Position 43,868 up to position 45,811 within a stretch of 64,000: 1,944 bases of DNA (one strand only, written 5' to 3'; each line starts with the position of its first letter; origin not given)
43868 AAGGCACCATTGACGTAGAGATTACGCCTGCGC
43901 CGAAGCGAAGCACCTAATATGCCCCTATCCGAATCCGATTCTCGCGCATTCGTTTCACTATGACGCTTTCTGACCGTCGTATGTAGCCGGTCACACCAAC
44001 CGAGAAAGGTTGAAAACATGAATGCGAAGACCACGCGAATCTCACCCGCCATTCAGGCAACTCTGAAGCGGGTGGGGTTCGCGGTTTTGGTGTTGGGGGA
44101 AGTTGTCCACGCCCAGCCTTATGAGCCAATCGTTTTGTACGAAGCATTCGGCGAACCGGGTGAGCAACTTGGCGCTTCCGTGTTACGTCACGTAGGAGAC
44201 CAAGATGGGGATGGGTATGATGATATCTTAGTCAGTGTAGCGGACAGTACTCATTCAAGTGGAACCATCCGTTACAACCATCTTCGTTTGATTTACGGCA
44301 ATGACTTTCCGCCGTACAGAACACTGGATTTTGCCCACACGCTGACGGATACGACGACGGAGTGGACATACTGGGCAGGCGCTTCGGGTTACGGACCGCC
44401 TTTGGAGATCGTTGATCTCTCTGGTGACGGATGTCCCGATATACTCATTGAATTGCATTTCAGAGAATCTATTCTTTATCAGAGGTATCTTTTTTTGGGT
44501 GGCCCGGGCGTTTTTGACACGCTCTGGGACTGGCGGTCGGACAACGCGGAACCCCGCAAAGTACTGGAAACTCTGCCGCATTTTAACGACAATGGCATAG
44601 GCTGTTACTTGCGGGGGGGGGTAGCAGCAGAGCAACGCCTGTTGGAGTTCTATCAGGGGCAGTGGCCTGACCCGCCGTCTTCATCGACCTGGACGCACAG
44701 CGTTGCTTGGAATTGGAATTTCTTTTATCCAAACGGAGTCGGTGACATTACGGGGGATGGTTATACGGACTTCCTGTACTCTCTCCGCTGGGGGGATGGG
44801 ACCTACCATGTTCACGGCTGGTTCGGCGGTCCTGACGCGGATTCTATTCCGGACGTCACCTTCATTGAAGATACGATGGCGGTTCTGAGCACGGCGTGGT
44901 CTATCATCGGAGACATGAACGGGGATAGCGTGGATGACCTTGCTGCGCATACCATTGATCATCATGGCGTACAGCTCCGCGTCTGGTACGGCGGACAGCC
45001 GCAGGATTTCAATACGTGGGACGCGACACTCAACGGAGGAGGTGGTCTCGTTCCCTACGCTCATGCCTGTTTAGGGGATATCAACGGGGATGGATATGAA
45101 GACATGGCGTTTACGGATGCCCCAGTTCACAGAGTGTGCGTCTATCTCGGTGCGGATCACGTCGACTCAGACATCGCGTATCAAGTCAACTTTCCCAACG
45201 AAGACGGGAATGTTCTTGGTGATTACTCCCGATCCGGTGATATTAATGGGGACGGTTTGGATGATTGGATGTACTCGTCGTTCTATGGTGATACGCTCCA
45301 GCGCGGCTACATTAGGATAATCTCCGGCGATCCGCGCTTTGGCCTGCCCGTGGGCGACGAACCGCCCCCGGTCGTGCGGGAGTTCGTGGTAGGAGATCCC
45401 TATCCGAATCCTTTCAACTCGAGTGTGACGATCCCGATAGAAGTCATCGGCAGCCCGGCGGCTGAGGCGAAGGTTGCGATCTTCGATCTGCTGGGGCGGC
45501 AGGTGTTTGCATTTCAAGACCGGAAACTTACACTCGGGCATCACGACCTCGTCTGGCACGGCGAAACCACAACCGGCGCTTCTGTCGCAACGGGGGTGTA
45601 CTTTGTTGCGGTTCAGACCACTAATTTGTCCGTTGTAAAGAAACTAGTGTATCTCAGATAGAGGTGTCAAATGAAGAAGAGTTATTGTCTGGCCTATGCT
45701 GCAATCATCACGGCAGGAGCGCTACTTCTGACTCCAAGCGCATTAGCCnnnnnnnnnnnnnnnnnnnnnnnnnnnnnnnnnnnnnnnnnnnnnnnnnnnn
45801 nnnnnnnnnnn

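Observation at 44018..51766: Prophage-borne type IX secretion cargo locus: an FG-GAP propeller plus a 2031-aa beta-helix giant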

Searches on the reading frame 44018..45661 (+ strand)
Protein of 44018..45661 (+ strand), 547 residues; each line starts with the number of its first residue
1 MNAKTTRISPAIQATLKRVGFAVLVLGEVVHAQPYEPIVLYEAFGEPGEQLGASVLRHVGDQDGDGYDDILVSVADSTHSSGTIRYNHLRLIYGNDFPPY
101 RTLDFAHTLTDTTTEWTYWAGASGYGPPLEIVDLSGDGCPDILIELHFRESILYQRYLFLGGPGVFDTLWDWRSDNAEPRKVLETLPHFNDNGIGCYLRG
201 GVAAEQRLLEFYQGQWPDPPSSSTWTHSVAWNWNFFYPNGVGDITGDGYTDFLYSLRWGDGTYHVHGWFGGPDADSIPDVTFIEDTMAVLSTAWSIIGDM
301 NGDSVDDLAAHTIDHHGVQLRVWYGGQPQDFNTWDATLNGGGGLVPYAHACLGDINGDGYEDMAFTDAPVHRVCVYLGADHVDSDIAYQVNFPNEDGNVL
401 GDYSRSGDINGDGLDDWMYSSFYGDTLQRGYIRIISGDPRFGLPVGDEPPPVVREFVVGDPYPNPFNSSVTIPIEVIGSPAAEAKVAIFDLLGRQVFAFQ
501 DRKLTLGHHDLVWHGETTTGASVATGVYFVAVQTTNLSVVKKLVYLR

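Call 7: search_protein_families(library=pfam, proteins=[window:44018-45661:+], max_evalue=0.01)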
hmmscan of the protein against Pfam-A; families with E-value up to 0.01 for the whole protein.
window:44018-45661:+ (547 aa): 5 families
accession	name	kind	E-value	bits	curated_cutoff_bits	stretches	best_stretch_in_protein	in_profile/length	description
PF01839.29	FG-GAP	-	1.4e-12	47.6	22.1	0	59-77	7-25/37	FG-GAP repeat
PF13517.12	FG-GAP_3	-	7.9e-09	36.4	26.9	1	299-364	1-60/61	FG-GAP-like repeat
PF18962.6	Por_Secre_tail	-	5.9e-08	33.3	27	1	462-544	2-74/75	Secretion system C-terminal sorting domain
PF13860.13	FlgD_ig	-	5.7e-06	26.6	27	1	478-536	19-77/79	FlgD Ig-like domain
PF13585.12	CHU_C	-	0.0011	19.4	27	1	480-535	25-73/86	CHU_C Type IX secretion signal domain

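Call 8: search_protein_families(library=ncbifam, proteins=[window:44018-45661:+], max_evalue=0.01)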
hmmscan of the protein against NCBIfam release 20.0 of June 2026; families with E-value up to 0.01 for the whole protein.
window:44018-45661:+ (547 aa): 7 families
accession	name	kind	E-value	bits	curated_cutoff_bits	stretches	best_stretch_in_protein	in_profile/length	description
TIGR04183.1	Por_Secre_tail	domain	1e-08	35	23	1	462-544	2-70/72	T9SS type A sorting domain-containing protein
NF033707.1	T9SS_sortase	equivalog_domain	0.00015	19.5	420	1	462-535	1002-1078/1095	type IX secretion system sortase PorU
NF038113.1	T9SSA_dep_M36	equivalog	0.00026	19.3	885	1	462-544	796-867/869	T9SS-dependent M36 family metallopeptidase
NF047539.1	XAC2610_fam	domain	0.00028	21.3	35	0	352-367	3-18/89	XAC2610-related protein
NF005176.1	PRK06655.1-1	equivalog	0.0005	20.1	230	1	479-536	94-151/197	flagellar hook assembly protein FlgD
NF052228.1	T9SS_PorZ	equivalog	0.0011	17.5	260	1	462-536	676-744/757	type IX secretion system anionic LPS delivery protein PorZ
NF009276.0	PRK12633.1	equivalog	0.0098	15.6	383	0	477-536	124-183/234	flagellar basal body rod modification protein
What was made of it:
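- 44018..45661 (+): FG-GAP protein (547 aa): signal peptide, seven-bladed integrin-alpha-like Ca-binding propeller, and type-A T9SS sorting domain (aa 453-547, 45374-45658). Pfam and NCBIfam (calls 7, 8).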

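Call 14: find_encoding_contigs(protein=window:44018-45661:+, flank=10000, max_places=10)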
Protein window:44018-45661:+ (547 aa): 6 contigs read that carry it; 4 places shown.
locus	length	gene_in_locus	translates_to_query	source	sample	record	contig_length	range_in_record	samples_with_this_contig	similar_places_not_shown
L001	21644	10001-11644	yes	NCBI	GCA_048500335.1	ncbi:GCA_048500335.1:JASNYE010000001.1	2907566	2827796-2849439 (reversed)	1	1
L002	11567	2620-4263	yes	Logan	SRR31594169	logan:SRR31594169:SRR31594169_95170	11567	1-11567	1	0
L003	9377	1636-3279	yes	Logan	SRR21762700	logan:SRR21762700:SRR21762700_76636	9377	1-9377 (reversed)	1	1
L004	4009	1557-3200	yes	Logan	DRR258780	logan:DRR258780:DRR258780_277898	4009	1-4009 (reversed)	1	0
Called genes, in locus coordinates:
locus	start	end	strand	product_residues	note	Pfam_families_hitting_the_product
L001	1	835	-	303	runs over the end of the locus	-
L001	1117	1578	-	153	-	-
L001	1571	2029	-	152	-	-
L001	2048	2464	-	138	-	-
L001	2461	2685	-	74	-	-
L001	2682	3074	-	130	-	-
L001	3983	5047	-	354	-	-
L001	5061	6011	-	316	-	PF09588:YqaJ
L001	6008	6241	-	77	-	-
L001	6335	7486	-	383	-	-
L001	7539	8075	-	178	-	-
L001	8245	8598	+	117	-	-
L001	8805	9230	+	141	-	-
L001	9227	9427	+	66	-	-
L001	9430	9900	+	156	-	-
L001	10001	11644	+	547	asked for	PF13517:FG-GAP_3 (faint), PF01839:FG-GAP (faint), PF18962:Por_Secre_tail, PF13860:FlgD_ig (weak)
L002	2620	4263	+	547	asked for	PF13517:FG-GAP_3 (faint), PF01839:FG-GAP (faint), PF18962:Por_Secre_tail, PF13860:FlgD_ig (weak)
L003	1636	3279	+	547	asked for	PF13517:FG-GAP_3 (faint), PF01839:FG-GAP (faint), PF18962:Por_Secre_tail, PF13860:FlgD_ig (weak)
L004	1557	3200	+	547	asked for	PF13517:FG-GAP_3 (faint), PF01839:FG-GAP (faint), PF18962:Por_Secre_tail, PF13860:FlgD_ig (weak)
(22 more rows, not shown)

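Call 22: find_related_loci(query=window:44018-45661:+, collection=viral_contigs, flank=10000)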
Query window:44018-45661:+ (547 aa) in viral_contigs; peptide patterns used: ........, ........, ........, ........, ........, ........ (x = any residue, [..] = any of these).
1 stretches matched a pattern, but none encodes a relative of the query by tblastn (E <= 1e-3).

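Call 31: find_homologous_proteins(query=window:44018-45661:+)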
Query window:44018-45661:+ (547 aa): 192 proteins with E <= 0.001 among 8000 candidates; the best 120 are listed.
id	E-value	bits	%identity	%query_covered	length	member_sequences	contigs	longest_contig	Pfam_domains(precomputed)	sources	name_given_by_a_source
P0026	0.0e+0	1297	100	100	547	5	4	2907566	PF01839.30,PF13517.13,PF18962.8,PF13860.13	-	-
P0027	2.8e-198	678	79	68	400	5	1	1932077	PF01839.30,PF13517.13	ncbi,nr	ncbi:MAG: VCBS repeat-containing protein [Calditrichaeota bacterium]|nr:VCBS repeat-containing prote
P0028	2.2e-105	372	39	100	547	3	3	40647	PF01839.30,PF13517.13,PF18962.8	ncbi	-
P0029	2.8e-104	368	39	98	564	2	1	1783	PF01839.30,PF13517.13,PF18962.8,PF13860.13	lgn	-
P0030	2.0e-102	362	39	96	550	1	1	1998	PF01839.30,PF13860.13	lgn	-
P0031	1.8e-101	359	37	100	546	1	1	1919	PF01839.30,PF13517.13,PF18962.8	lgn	-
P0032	6.4e-99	350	38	99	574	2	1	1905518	PF01839.30,PF13517.13,PF18962.8,PF13860.13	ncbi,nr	ncbi:MAG: T9SS type A sorting domain-containing protein [Calditrichaeota bacterium]|nr:T9SS type A s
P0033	5.2e-98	347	38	97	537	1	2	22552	PF01839.30,PF13517.13,PF18962.8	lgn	-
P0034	6.4e-95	337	38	99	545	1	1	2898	PF01839.30,PF18962.8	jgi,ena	-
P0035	1.8e-93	332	39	96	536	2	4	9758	PF01839.30,PF13517.13,PF18962.8,PF13860.13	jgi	jgi:hypothetical protein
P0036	2.3e-93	332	40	95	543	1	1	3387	PF01839.30,PF13517.13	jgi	-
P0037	1.5e-92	329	38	96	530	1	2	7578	PF01839.30,PF13517.13,PF18962.8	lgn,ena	-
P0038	9.6e-92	327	38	99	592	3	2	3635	PF01839.30,PF13517.13,PF18962.8,PF13860.13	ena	-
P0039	5.1e-85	304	39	97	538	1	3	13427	PF01839.30,PF13517.13,PF18962.8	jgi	jgi:hypothetical protein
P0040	6.4e-85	304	37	97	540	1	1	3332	PF01839.30,PF13517.13,PF18962.8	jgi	jgi:hypothetical protein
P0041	1.5e-76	276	36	99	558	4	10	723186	PF01839.30,PF13517.13,PF18962.8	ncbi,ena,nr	ncbi:MAG: T9SS type A sorting domain-containing protein [Calditrichaeota bacterium]|nr:T9SS type A s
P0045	1.9e-60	223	34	99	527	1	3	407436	PF01839.30,PF13517.13,PF18962.8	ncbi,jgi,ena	-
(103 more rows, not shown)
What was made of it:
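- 44018..45661 (+): The family of about 540-aa FG-GAP+CTD proteins occurs in Calditrichaeota, Ignavibacteria and Zixibacteria MAGs (call 31).
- Family members from Calditrichaeota, Ignavibacteria and Zixibacteria MAGs are named as T9SS type A sorting domain proteins by NCBI (call 31).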

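Call 32: find_encoding_contigs(protein=P0027, flank=10000, max_places=4)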
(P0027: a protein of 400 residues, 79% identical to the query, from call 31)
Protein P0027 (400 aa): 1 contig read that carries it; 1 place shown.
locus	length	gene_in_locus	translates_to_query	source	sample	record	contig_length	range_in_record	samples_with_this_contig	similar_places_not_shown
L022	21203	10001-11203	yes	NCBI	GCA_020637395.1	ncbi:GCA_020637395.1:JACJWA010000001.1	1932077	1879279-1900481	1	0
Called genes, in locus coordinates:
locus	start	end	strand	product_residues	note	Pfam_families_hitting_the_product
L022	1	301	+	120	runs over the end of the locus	PF00085:Thioredoxin, PF13098:Thioredoxin_2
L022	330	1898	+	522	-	PF14522:Cytochrome_C7 (faint), PF14537:Cytochrom_c3_2 (faint), PF22113:Mtrc-MtrF_II-IV_dom (faint), PF11783:Cytochrome_cB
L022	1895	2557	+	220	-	PF01292:Ni_hydr_CYTB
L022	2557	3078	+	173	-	PF04143:Sulf_transp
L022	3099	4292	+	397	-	PF04143:Sulf_transp, PF00581:Rhodanese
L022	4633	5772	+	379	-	PF00180:Iso_dh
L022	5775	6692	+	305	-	PF00682:HMGL-like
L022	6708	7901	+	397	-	PF02515:CoA_transf_3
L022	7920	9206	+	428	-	PF00330:Aconitase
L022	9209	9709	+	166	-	PF00694:Aconitase_C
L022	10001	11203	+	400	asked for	PF13517:FG-GAP_3 (faint), PF01839:FG-GAP (faint)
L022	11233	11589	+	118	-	PF01527:HTH_Tnp_1, PF13542:HTH_Tnp_ISL3, PF13518:HTH_28 (weak), PF13384:HTH_23 (weak)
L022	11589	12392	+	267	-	PF13276:HTH_21, PF00665:rve, PF13683:rve_3, PF13333:rve_2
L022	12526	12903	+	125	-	PF18962:Por_Secre_tail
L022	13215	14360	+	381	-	-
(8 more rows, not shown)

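Call 33: find_encoding_contigs(protein=P0028, flank=10000, max_places=4)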
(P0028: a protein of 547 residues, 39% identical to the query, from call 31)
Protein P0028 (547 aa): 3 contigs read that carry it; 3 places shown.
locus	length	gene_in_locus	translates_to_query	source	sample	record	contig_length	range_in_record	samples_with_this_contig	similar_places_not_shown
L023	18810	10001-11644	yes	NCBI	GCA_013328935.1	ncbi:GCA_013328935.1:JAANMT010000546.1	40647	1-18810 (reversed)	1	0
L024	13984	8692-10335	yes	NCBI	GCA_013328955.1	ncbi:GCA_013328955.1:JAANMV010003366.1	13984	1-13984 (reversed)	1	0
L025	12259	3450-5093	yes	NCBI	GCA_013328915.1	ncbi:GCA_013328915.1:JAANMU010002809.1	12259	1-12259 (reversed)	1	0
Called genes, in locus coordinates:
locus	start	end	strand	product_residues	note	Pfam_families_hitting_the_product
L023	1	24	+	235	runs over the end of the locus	PF00571:CBS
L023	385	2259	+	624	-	PF00350:Dynamin_N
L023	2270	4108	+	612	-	PF00009:GTP_EFTU, PF00350:Dynamin_N, PF01926:MMR_HSR1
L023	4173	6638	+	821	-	PF00350:Dynamin_N, PF01926:MMR_HSR1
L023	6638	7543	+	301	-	PF00226:DnaJ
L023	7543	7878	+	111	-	-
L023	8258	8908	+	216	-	PF13248:Zn_ribbon_3 (weak), PF08238:Sel1 (weak)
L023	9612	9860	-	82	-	-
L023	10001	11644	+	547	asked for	PF13517:FG-GAP_3 (faint), PF01839:FG-GAP (faint), PF18962:Por_Secre_tail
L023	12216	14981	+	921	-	PF13620:CarboxypepD_reg, PF13715:CarbopepD_reg_2, PF07715:Plug (faint)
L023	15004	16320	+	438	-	PF28492:Beta_helix_4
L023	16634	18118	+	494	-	PF07690:MFS_1, PF00854:PTR2 (faint)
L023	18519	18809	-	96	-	?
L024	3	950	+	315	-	?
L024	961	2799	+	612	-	PF00009:GTP_EFTU, PF00350:Dynamin_N, PF01926:MMR_HSR1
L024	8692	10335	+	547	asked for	PF13517:FG-GAP_3 (faint), PF01839:FG-GAP (faint), PF18962:Por_Secre_tail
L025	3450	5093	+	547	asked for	PF13517:FG-GAP_3 (faint), PF01839:FG-GAP (faint), PF18962:Por_Secre_tail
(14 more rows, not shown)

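Call 35: search_solved_structures(query=window:44018-45661:+, max_evalue=1)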
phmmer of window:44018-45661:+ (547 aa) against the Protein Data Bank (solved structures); distinct sequences matched with E-value up to 1: 2.
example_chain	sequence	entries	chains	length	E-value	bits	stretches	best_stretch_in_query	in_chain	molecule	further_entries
7eh9_A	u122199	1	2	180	0.006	18.4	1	475-536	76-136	Basal-body rod modification protein FlgD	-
7bhq_A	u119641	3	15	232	0.0091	17.8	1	477-536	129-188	Basal-body rod modification protein FlgD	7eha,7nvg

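Call 62: find_encoding_contigs(protein=P0032, flank=10000, max_places=2)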
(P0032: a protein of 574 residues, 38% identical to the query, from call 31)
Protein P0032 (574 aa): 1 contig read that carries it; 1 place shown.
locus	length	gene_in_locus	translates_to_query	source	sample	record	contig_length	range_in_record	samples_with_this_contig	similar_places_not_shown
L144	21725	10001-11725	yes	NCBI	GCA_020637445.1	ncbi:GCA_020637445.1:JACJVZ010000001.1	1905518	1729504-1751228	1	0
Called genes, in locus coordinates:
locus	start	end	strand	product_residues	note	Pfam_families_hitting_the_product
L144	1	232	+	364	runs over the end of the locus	-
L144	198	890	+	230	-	-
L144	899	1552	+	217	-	PF00899:ThiF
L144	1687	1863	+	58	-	-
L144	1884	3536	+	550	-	PF01839:FG-GAP (faint), PF13517:FG-GAP_3 (weak), PF18962:Por_Secre_tail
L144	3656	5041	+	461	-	-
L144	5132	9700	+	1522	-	PF05048:NosD (faint), PF13229:Beta_helix, PF13860:FlgD_ig (weak)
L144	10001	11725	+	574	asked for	PF01839:FG-GAP (faint), PF13517:FG-GAP_3 (faint), PF13860:FlgD_ig (weak), PF18962:Por_Secre_tail (faint)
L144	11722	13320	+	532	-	PF13517:FG-GAP_3 (faint), PF01839:FG-GAP (faint)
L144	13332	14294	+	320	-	-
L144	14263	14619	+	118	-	PF01527:HTH_Tnp_1, PF13542:HTH_Tnp_ISL3, PF13518:HTH_28 (weak), PF13384:HTH_23 (weak)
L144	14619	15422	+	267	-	PF13276:HTH_21, PF00665:rve, PF13683:rve_3, PF13333:rve_2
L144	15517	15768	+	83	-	-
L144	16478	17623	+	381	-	PF08495:FIST, PF10442:FIST_C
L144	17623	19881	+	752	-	PF00989:PAS, PF13188:PAS_8 (weak), PF08448:PAS_4 (faint), PF13426:PAS_9, PF00512:HisKA, PF02518:HATPase_c, PF00072:Response_reg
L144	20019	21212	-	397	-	PF04143:Sulf_transp, PF00581:Rhodanese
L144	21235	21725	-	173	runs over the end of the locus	PF04143:Sulf_transp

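Call 63: find_encoding_contigs(protein=P0041, flank=10000, max_places=2)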
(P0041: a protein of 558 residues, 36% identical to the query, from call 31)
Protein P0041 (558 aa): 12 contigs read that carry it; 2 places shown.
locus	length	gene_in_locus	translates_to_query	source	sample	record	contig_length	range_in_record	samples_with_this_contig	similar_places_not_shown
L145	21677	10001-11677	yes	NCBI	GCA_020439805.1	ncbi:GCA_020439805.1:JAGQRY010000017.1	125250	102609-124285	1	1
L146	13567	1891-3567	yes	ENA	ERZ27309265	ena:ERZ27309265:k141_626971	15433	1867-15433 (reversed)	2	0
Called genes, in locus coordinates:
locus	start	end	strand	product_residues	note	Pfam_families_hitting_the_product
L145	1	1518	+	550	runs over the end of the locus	-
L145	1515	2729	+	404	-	PF05977:MFS_3, PF07690:MFS_1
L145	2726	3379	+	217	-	PF14487:DarT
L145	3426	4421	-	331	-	PF18962:Por_Secre_tail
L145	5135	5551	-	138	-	-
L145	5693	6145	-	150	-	PF02870:Methyltransf_1N, PF01035:DNA_binding_1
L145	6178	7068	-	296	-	PF00730:HhH-GPD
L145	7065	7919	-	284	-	PF00520:Ion_trans, PF07885:Ion_trans_2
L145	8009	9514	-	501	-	PF00089:Trypsin, PF13365:Trypsin_2, PF00595:PDZ, PF13180:PDZ_2, PF17820:PDZ_6, PF00595:PDZ (weak), PF13180:PDZ_2 (weak), PF17820:PDZ_6 (weak), +2 more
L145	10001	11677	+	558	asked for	PF13517:FG-GAP_3 (faint), PF01839:FG-GAP (faint), PF18962:Por_Secre_tail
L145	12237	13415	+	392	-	PF07690:MFS_1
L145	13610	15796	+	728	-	PF00041:fn3 (faint), PF18962:Por_Secre_tail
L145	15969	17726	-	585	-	PF18962:Por_Secre_tail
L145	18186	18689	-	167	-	PF07617:DUF1579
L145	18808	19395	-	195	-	PF07617:DUF1579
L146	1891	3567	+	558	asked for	PF13517:FG-GAP_3 (faint), PF01839:FG-GAP (faint), PF18962:Por_Secre_tail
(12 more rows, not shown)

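Call 64: find_encoding_contigs(protein=P0045, flank=10000, max_places=2)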
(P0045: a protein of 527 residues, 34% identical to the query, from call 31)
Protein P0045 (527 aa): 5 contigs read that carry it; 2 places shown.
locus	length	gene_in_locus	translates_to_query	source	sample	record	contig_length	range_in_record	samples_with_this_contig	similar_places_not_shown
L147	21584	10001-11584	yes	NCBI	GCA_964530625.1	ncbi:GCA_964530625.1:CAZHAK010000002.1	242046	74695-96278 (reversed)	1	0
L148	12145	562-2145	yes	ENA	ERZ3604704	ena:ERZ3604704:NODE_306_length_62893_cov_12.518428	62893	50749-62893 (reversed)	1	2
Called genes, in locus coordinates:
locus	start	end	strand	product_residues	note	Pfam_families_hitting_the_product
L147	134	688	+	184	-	PF14522:Cytochrome_C7 (faint), PF22113:Mtrc-MtrF_II-IV_dom (weak), PF13435:Cytochrome_C554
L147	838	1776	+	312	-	PF12838:Fer4_7 (faint), PF13247:Fer4_11, PF12797:Fer4_2 (weak), PF12837:Fer4_6 (weak), PF13187:Fer4_9 (weak), PF13237:Fer4_10 (weak)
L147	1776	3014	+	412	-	PF03916:NrfD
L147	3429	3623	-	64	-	-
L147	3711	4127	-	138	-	-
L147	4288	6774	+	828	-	PF02085:Cytochrom_CIII (faint), PF09699:Paired_CXXCH_1 (faint), PF14522:Cytochrome_C7 (faint), PF14537:Cytochrom_c3_2 (faint), PF22113:Mtrc-MtrF_II-IV_dom (faint), PF01292:Ni_hydr_CYTB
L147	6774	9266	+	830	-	PF02085:Cytochrom_CIII (faint), PF09699:Paired_CXXCH_1 (faint), PF14522:Cytochrome_C7 (faint), PF14537:Cytochrom_c3_2 (faint), PF22113:Mtrc-MtrF_II-IV_dom (faint), PF01292:Ni_hydr_CYTB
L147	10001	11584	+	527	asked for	PF01839:FG-GAP (faint), PF13517:FG-GAP_3 (faint), PF18962:Por_Secre_tail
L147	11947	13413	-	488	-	PF00246:Peptidase_M14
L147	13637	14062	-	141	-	-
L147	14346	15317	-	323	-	PF14522:Cytochrome_C7 (faint), PF14537:Cytochrom_c3_2 (faint), PF09698:GSu_C4xC__C2xCH (weak)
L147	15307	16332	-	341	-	PF02085:Cytochrom_CIII (faint), PF14522:Cytochrome_C7 (weak), PF14537:Cytochrom_c3_2 (faint), PF22113:Mtrc-MtrF_II-IV_dom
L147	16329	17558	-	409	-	-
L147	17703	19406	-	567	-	PF00801:PKD, PF17963:Big_9 (faint), PF18911:PKD_4 (faint), PF14522:Cytochrome_C7 (faint), PF22113:Mtrc-MtrF_II-IV_dom (faint), PF13435:Cytochrome_C554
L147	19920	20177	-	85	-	PF12728:HTH_17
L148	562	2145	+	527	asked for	PF01839:FG-GAP (faint), PF13517:FG-GAP_3 (faint), PF18962:Por_Secre_tail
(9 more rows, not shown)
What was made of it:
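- Family members sit in non-phage contexts (calls 33, 63, 64).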

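Call 84: search_protein_families(library=padloc, proteins=[window:44018-45661:+], max_evalue=0.001)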
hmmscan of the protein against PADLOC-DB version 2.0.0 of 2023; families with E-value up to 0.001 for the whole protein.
window:44018-45661:+ (547 aa): 0 families
